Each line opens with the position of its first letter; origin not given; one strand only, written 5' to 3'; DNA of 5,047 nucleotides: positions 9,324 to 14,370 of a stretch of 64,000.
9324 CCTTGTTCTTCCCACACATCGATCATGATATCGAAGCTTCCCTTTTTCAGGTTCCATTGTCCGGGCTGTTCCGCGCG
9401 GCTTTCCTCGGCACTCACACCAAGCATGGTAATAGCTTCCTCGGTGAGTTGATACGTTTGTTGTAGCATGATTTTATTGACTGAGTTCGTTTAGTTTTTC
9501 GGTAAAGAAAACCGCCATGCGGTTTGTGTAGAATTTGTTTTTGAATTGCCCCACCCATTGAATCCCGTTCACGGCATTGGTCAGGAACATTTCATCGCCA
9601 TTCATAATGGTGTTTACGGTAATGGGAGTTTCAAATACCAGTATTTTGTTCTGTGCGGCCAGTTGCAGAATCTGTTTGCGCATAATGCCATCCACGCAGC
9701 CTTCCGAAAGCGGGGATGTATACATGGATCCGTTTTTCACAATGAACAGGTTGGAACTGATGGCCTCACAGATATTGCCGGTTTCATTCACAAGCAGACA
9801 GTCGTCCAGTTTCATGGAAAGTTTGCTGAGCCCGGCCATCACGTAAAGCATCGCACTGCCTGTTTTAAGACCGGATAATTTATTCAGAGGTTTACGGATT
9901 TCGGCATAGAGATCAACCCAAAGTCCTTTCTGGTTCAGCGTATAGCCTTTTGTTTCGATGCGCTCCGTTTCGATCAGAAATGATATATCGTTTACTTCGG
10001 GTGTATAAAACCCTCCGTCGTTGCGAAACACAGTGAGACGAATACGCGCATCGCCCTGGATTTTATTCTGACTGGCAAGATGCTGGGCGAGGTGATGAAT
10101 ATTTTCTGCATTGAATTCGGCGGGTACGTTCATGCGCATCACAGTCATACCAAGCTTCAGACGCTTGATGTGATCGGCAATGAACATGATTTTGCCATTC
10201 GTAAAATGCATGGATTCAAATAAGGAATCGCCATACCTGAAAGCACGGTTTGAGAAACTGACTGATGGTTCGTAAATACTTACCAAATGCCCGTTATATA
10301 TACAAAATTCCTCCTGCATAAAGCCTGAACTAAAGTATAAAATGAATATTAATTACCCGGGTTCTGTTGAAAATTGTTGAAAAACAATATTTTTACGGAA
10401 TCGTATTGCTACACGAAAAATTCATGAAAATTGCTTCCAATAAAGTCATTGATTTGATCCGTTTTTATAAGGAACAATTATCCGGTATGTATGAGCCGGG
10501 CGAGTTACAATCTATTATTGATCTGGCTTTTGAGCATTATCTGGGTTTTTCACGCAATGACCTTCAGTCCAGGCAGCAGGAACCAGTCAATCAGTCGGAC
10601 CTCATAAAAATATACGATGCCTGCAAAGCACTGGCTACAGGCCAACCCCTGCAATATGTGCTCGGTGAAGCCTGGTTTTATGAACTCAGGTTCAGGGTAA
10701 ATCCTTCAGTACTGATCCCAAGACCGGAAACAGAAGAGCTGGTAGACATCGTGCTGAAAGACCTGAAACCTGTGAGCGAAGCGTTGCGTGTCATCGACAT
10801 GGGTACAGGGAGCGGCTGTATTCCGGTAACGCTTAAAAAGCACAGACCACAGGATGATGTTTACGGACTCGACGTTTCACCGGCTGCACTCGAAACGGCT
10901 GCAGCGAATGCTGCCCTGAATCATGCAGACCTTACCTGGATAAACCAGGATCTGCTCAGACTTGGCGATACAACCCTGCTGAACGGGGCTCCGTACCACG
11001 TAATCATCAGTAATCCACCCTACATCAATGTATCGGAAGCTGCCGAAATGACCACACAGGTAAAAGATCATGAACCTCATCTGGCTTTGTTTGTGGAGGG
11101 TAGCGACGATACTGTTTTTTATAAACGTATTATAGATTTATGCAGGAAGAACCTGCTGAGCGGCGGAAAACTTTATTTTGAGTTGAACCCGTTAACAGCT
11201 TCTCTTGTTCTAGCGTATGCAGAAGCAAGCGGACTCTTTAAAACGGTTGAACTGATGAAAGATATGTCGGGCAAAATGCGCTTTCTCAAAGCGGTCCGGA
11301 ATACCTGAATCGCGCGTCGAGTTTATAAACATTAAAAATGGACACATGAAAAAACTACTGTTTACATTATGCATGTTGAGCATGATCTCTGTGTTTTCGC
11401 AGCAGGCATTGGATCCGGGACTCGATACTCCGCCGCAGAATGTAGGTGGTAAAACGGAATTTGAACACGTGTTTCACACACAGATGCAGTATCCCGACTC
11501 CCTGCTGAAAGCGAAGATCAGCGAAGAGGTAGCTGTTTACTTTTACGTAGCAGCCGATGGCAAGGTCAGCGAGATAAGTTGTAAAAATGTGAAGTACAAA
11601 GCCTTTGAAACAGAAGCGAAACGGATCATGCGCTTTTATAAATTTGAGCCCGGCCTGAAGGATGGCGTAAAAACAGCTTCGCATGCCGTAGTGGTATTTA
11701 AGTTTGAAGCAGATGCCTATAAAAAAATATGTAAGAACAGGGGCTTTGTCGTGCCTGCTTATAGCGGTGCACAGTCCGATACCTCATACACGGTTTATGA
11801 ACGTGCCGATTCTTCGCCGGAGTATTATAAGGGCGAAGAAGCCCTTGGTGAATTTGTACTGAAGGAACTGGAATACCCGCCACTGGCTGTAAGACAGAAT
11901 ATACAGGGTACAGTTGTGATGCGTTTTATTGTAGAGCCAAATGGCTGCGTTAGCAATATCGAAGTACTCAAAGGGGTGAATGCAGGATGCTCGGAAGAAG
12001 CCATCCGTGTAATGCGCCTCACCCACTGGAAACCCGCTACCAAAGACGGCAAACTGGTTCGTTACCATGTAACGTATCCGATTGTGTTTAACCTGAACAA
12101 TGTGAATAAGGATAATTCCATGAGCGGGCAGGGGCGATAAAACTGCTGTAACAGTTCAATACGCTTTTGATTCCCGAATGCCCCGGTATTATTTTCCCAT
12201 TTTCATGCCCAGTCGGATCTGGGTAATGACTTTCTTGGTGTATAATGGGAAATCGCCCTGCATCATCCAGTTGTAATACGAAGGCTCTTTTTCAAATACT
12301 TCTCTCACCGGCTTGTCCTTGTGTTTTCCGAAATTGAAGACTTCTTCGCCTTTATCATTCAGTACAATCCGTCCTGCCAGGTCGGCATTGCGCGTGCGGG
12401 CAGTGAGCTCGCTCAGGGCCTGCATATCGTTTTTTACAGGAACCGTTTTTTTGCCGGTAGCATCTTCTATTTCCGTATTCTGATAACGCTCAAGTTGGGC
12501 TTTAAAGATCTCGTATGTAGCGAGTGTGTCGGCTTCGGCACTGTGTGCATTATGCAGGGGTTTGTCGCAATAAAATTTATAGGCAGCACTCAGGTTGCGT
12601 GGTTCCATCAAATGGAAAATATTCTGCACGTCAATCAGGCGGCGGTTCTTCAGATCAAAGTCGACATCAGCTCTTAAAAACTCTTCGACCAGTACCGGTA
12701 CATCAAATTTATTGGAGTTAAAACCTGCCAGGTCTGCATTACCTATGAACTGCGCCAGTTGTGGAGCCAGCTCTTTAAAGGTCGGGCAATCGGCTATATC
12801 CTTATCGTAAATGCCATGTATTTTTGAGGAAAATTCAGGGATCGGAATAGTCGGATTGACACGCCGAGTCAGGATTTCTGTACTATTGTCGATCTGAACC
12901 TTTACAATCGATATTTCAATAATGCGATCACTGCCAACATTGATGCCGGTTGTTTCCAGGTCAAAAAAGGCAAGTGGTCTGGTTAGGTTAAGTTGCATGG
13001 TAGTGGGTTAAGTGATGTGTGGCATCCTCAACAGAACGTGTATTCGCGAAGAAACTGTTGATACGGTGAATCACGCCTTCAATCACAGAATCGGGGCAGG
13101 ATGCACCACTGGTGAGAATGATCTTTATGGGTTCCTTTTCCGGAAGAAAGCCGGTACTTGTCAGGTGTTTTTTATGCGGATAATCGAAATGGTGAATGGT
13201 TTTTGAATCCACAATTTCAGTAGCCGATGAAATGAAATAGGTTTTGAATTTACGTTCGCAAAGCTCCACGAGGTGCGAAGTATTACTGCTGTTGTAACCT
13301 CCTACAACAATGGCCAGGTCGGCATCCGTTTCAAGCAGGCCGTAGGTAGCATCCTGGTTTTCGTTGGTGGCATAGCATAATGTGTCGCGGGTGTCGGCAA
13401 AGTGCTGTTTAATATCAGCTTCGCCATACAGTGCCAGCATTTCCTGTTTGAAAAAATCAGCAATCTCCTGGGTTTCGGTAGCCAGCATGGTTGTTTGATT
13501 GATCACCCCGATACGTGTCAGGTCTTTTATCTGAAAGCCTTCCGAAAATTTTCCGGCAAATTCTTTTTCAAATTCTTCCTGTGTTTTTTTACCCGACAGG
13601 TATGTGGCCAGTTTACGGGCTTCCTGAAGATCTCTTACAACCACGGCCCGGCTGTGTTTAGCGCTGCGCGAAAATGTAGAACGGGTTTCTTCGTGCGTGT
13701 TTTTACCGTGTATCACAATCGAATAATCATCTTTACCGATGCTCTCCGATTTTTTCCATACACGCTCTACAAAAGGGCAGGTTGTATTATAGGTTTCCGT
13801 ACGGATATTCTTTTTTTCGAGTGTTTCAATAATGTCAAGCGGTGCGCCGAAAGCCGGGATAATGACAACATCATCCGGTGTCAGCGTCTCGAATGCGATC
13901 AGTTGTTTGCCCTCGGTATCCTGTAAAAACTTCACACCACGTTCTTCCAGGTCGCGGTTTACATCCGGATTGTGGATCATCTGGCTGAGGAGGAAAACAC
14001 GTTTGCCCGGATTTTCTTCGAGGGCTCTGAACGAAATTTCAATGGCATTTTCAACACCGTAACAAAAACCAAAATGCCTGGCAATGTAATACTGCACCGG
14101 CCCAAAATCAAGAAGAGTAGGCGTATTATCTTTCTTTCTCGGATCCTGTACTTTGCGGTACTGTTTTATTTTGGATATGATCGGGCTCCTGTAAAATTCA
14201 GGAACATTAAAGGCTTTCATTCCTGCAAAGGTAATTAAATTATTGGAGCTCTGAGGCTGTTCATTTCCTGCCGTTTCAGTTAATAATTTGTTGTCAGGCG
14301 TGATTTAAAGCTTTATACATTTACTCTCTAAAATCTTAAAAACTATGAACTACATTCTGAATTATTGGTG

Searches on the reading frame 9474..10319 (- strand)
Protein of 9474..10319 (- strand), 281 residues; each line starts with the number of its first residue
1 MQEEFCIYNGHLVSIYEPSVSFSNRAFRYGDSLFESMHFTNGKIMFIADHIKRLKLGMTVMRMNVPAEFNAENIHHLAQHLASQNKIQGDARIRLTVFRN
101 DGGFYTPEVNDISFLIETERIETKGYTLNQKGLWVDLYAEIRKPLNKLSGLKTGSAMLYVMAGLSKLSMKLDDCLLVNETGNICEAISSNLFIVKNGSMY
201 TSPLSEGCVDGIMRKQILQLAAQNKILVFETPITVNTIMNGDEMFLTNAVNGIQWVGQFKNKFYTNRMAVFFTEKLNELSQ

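Call 53: search_protein_families(library=pfam, proteins=[window:9474-10319:-], max_evalue=0.00001)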
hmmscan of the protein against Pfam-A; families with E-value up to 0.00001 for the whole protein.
window:9474-10319:- (281 aa): 1 family
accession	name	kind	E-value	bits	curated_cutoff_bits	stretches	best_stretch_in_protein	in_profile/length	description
PF01063.24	Aminotran_4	-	1.8e-47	162.5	28.5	1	33-256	2-220/223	Amino-transferase class IV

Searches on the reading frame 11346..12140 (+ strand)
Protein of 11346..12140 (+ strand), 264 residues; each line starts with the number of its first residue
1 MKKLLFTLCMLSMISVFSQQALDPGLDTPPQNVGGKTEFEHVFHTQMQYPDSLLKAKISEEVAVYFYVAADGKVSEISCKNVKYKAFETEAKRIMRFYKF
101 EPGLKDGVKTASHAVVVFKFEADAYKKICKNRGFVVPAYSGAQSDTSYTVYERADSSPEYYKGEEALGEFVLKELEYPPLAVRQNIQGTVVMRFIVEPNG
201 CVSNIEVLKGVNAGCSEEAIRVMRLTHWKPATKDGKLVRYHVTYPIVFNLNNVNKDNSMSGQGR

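Call 53: search_protein_families(library=pfam, proteins=[window:11346-12140:+], max_evalue=0.00001)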
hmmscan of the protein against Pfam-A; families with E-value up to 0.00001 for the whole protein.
window:11346-12140:+ (264 aa): 1 family
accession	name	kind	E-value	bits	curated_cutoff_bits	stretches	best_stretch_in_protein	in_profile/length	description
PF03544.19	TonB_C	-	4.4e-27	94.8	24.6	2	174-250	2-79/79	Gram-negative bacterial TonB protein C-terminal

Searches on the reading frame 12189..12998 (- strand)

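Call 53: search_protein_families(library=pfam, proteins=[window:12189-12998:-], max_evalue=0.00001)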
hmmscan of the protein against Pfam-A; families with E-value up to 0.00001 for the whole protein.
window:12189-12998:- (269 aa): 3 families
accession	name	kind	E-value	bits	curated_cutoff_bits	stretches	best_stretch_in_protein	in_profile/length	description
PF00929.31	RNase_T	-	7e-21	75.9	24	1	11-165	2-164/164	Exonuclease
PF20600.3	ExoX-like_C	-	4.2e-11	42.5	26.5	1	221-247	1-27/30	Exodeoxyribonuclease X-like C-terminal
PF13482.12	RNase_H_2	-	6.9e-06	26.5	22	0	10-128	1-96/165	RNase_H superfamily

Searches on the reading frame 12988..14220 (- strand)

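Call 53: search_protein_families(library=pfam, proteins=[window:12988-14220:-], max_evalue=0.00001)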
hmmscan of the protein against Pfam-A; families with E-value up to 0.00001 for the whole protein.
window:12988-14220:- (410 aa): 1 family
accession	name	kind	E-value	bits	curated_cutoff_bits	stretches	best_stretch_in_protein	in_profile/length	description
PF02401.23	LYTB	-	1.3e-67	228.3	24.5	1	46-387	3-266/267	LytB protein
